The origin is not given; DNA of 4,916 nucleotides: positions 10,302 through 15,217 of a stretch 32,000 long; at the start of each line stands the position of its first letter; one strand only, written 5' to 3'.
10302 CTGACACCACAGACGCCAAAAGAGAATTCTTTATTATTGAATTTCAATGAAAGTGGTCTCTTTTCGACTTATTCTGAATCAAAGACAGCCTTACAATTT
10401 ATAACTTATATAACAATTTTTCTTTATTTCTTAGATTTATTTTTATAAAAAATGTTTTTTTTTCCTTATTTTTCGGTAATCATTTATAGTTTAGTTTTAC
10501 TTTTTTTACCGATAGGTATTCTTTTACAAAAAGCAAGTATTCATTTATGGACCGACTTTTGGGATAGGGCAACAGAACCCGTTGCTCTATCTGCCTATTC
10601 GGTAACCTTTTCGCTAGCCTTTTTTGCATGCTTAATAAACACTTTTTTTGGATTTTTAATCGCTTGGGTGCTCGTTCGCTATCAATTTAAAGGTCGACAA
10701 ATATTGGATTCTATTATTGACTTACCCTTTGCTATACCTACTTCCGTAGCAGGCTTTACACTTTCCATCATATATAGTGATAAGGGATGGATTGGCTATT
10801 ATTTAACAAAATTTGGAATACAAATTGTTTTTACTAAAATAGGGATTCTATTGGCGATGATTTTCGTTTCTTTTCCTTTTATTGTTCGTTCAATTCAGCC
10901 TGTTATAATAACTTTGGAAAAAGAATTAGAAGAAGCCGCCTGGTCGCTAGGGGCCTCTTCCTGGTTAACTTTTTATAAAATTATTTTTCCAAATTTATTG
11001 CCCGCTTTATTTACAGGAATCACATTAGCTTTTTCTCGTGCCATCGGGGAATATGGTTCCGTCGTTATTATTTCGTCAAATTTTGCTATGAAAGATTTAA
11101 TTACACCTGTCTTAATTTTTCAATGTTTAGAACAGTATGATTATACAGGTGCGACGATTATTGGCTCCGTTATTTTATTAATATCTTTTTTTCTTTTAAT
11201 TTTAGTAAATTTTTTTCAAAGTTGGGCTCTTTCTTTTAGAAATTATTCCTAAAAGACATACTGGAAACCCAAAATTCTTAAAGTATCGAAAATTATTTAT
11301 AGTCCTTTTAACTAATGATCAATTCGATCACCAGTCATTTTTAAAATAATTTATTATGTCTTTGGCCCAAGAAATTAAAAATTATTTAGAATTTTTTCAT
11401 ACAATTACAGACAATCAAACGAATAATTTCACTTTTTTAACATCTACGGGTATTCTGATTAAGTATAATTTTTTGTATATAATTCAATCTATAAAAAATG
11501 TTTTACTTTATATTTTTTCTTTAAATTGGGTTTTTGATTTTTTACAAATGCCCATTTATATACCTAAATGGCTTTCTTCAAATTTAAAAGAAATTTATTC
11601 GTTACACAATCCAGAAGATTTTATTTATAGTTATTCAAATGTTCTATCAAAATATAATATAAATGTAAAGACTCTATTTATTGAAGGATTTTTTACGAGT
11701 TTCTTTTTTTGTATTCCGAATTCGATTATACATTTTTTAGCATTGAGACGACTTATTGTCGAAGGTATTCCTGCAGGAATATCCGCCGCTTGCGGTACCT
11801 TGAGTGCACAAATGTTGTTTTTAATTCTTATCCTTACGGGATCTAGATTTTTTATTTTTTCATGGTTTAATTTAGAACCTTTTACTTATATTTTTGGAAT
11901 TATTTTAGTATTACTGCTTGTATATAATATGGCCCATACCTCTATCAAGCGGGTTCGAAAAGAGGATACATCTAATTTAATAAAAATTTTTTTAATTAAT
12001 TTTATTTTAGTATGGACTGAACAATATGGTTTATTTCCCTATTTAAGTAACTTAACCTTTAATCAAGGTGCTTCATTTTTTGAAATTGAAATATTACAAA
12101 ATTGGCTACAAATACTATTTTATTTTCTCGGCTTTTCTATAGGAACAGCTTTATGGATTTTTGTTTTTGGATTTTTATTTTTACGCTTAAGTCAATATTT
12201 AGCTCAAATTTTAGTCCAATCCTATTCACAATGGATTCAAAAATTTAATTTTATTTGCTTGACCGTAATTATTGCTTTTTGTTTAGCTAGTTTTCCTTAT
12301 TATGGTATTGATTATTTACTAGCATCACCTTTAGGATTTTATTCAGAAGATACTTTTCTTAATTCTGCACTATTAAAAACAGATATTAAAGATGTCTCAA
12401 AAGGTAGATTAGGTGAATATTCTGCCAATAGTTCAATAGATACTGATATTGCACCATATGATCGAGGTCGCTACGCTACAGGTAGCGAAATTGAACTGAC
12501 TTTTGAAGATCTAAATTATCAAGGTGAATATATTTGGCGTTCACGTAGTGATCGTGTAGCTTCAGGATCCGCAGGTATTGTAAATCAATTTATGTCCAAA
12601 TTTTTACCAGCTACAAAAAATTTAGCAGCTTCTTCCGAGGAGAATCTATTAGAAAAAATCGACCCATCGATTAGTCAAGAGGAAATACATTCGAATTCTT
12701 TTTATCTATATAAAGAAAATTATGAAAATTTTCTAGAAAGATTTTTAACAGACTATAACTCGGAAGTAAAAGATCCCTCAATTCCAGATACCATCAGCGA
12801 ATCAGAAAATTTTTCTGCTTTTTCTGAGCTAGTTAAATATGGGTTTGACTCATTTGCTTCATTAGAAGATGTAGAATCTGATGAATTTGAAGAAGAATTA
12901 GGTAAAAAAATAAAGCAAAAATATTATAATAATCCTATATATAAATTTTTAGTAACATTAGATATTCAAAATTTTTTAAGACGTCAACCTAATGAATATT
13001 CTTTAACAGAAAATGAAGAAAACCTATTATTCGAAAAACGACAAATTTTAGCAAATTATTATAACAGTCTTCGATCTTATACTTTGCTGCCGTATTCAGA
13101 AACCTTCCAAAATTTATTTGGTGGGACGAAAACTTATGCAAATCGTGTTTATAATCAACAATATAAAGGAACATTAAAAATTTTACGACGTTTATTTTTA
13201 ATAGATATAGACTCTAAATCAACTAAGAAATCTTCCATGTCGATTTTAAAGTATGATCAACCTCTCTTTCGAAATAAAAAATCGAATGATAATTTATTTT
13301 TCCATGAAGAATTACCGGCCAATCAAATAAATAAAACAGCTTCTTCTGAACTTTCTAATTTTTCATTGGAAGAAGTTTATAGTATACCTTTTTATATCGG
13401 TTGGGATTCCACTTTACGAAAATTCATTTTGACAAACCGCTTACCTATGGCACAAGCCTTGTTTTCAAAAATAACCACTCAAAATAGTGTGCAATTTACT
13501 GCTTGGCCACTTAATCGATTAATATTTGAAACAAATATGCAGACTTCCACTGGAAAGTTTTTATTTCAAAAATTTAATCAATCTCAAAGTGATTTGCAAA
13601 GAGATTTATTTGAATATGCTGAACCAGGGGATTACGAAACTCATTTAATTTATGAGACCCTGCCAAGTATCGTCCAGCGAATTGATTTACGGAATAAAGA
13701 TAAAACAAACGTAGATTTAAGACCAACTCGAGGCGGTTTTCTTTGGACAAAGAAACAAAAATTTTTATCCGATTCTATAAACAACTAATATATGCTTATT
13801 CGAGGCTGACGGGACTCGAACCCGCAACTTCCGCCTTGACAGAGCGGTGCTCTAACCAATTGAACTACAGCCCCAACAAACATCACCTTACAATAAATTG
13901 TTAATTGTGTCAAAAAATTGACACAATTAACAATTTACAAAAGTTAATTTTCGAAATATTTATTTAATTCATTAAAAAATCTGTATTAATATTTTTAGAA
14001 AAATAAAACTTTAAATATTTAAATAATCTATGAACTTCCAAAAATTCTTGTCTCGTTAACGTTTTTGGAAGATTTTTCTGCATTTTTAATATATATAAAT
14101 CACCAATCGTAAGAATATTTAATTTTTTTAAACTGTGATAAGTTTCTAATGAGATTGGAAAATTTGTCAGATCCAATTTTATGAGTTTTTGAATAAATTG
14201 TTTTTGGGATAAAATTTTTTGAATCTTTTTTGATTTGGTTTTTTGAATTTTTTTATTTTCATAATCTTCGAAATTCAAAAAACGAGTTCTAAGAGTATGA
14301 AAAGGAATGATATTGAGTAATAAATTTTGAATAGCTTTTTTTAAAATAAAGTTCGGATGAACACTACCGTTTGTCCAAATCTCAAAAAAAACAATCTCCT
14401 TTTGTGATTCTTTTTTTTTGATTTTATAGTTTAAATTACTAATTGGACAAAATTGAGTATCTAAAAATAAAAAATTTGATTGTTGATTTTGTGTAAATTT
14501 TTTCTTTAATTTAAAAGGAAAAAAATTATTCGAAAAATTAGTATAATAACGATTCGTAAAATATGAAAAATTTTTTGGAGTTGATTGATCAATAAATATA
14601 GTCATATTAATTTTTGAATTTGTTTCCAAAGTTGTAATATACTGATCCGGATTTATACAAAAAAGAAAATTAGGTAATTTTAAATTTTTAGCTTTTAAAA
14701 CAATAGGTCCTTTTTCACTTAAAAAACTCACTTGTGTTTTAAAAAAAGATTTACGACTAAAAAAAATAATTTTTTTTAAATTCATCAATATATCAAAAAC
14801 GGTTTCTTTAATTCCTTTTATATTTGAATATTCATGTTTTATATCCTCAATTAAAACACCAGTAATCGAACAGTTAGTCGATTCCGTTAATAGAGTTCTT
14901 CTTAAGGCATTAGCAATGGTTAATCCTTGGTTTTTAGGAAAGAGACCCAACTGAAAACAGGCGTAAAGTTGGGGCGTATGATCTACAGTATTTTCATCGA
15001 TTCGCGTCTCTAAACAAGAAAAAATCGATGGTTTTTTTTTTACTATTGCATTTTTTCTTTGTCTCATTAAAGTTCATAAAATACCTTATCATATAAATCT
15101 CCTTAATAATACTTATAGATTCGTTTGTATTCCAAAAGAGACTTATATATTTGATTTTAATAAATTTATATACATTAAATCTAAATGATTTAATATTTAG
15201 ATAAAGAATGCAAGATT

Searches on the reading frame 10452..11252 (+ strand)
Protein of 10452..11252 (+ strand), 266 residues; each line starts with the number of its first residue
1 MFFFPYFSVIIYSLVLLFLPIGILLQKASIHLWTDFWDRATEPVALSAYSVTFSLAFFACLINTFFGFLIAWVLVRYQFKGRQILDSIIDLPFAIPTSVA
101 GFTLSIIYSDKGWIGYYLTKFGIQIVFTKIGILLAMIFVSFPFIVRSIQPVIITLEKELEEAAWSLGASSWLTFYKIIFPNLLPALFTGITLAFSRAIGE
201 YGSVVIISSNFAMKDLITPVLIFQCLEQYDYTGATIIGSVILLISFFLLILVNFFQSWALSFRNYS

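Call 9: search_protein_families(library=pfam, proteins=[window:10452-11252:+])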
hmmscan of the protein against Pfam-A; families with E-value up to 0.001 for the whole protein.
window:10452-11252:+ (266 aa): 1 family
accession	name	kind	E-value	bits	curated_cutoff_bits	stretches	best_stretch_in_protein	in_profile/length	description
PF00528.27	BPD_transp_1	-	4.9e-18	66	26.4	1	65-256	3-175/184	Binding-protein-dependent transport system inner membrane component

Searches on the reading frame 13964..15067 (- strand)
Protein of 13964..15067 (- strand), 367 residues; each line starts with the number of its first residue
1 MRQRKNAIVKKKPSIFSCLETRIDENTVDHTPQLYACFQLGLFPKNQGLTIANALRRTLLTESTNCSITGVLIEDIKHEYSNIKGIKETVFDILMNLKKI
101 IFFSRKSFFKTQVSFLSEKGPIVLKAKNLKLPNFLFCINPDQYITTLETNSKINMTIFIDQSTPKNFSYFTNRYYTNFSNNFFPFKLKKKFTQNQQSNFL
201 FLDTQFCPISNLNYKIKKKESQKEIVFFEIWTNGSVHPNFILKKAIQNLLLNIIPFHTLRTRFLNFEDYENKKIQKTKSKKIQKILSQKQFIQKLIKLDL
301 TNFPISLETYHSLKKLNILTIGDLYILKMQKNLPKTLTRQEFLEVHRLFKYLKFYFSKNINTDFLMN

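Call 9: search_protein_families(library=pfam, proteins=[window:13964-15067:-])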
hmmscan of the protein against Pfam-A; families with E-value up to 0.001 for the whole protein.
window:13964-15067:- (367 aa): 2 families
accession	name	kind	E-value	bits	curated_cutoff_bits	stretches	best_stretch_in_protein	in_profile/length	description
PF01000.31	RNA_pol_A_bac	-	5.7e-15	56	33.9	1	71-162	1-94/119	RNA polymerase Rpb3/RpoA insert domain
PF01193.29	RNA_pol_L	-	1.5e-13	50.7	24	1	45-249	5-70/74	RNA polymerase Rpb3/Rpb11 dimerisation domain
